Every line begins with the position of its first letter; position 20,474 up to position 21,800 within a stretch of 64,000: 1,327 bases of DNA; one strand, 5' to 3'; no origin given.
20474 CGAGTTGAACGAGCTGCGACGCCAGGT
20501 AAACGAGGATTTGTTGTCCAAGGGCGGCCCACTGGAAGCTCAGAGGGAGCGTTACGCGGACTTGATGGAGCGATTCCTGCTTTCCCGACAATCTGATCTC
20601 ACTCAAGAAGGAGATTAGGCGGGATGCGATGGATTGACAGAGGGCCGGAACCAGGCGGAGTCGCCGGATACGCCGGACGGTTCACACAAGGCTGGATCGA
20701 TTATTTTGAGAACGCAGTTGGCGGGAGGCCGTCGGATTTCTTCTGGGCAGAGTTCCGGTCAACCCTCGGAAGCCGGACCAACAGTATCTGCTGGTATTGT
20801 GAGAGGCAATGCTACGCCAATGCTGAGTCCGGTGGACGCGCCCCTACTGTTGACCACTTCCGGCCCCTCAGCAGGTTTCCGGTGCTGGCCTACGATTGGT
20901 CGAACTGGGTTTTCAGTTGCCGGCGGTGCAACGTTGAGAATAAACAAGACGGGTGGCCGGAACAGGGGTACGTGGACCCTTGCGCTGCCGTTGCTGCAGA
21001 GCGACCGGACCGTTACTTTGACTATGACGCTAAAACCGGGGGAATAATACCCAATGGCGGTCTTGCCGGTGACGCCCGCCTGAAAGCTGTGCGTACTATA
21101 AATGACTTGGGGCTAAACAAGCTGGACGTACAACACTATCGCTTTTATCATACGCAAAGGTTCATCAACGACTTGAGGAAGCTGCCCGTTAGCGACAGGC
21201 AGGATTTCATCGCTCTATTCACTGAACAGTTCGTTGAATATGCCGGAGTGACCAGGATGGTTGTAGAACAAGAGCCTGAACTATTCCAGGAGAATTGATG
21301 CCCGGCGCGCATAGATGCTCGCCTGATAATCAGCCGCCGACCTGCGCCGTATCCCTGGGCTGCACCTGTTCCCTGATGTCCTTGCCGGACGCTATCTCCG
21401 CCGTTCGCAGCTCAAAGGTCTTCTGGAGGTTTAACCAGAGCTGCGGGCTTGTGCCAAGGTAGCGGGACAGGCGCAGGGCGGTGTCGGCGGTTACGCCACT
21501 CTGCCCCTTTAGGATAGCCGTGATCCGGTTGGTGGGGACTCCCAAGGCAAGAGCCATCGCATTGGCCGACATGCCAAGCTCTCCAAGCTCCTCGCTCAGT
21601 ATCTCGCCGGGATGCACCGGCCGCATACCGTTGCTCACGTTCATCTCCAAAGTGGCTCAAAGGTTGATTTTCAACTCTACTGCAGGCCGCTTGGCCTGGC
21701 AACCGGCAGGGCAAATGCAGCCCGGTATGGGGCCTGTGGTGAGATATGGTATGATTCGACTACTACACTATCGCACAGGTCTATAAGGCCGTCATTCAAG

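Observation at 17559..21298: Septu-like ptuA/ptuB defence pair inactivated by a precise IS insertion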

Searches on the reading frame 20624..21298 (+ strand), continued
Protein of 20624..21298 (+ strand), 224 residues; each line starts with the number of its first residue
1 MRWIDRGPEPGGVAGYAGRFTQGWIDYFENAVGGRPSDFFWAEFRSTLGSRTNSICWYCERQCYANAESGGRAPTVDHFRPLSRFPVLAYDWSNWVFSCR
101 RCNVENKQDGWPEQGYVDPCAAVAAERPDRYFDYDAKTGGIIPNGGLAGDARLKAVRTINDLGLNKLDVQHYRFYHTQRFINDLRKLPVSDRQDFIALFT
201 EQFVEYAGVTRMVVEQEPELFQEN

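Call 70: fold_search(model_id=the predicted structure, library=pdb)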
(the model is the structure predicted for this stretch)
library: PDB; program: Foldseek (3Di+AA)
matches with E <= 10: 58; with E <= 0.001: 11
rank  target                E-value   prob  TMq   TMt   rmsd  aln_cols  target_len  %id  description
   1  9u9y_H                7.0e-09  1.00  0.64  0.69   5.8       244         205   21  Cryo-EM structure of retron Ec78 effector complex (released 2025-12-10)
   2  9nnb_J                2.4e-08  1.00  0.69  0.73   3.5       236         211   21  Cryo-EM structure of the Retron Ec78 complex, PtuA:PtuB:RT (4:2:1) (released 2025-10-08)
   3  9n69_F                1.5e-07  1.00  0.67  0.67   5.0       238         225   17  Structure of the retron IA complex with HNH nuclease in the "down" orientation (released 2025-04-23)
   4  9vhl_F                5.0e-07  1.00  0.58  0.63   5.3       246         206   18  cryoEM structure of retron-Eco7 complex (form II) (released 2026-01-07)
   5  9l7p_H                6.3e-07  1.00  0.60  0.62   6.4       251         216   20  Cryo-EM structure of retron Ec78 system complex (released 2025-12-10)
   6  9vh1_F                8.3e-07  1.00  0.64  0.68   5.3       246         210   21  cryoEM structure of ptuA-ptuB complex in Retron-Eco7 anti-phage system (released 2025-12-03)
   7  8eea_G                8.8e-07  1.00  0.71  0.68   5.7       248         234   18  Structure of E.coli Septu (PtuAB) complex (released 2023-12-27)
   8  9nnh_K                9.9e-07  1.00  0.67  0.71   4.3       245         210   20  Cryo-EM structure of the Retron Ec78 complex, PtuA:PtuB:RT (4:2:2) (released 2025-10-08)
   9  9n6b_F                4.8e-06  1.00  0.68  0.68   4.8       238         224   17  Structure of the retron IA complex with HNH nuclease in the "up" orientation (released 2025-04-23)
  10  9e8z_B                1.2e-05  1.00  0.65  0.59   6.9       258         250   14  4-component structure of retron Ec83 (released 2025-07-02)
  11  9e90_B                1.6e-05  1.00  0.65  0.58   6.3       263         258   13  Ec83 Retron PtuA/PtuB (2-1) complex bound to ATP (released 2025-07-02)
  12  9ar4_A                1.4e-01  0.44  0.27  0.07  14.8       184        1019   16  CryoEM structure of ThermoCas9 in post-cleavage state bound with the DNA containing NNNNCCA PAM (released 2025-02-26)
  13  8zda_A                1.6e-01  0.23  0.26  0.07  21.9       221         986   14  Cryo-EM structure of eSaCas9_NNG-guide RNA-target DNA complex in a catalytically active state (released 2025-11-05)
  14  9j1z_A                2.4e-01  0.80  0.24  0.38  10.7       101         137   21  Crystal structure of Nme1Cas9 HNH domain bound to anti-CRISPR AcrIIC1Nme1ST (released 2026-03-04)
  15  9mb6_A                2.4e-01  0.15  0.26  0.07  21.5       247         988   14  Cryo-EM structure of wild-type SaCas9-guide RNA-mismatched target DNA complex (released 2026-03-18)
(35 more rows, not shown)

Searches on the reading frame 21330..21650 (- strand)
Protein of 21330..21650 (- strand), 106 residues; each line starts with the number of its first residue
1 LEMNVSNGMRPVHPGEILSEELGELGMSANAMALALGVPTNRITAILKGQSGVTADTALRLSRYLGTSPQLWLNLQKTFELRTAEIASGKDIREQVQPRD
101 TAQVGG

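Call 6: search_protein_families(library=padloc, proteins=[window:21330-21650:-], max_evalue=0.01)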
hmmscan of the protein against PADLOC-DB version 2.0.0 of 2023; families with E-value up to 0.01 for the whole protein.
window:21330-21650:- (106 aa): 0 families

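Call 7: search_protein_families(library=pfam, proteins=[window:21330-21650:-], max_evalue=0.01)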
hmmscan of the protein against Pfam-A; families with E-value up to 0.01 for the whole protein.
window:21330-21650:- (106 aa): 4 families
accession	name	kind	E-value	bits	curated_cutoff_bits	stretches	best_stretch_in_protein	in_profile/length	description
PF01381.28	HTH_3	-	9.8e-09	35.6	23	1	22-71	5-54/55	Helix-turn-helix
PF12844.13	HTH_19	-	2.2e-05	24.7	30.2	1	16-73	2-59/64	Helix-turn-helix domain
PF13560.12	HTH_31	-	2.5e-05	24.9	27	1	25-72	13-61/64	Helix-turn-helix domain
PF13443.12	HTH_26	-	6.7e-05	23.5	22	1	18-69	2-54/63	Cro/C1-type HTH DNA-binding domain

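Call 8: search_protein_families(library=ncbifam, proteins=[window:21330-21650:-], max_evalue=0.01)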
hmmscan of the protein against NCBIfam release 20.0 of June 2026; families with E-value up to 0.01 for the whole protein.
window:21330-21650:- (106 aa): 1 family
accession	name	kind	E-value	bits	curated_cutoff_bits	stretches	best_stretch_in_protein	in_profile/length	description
TIGR02607.1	antidote_HigA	equivalog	2.2e-27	94.7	47.7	1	9-85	2-79/81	HigA family addiction module antitoxin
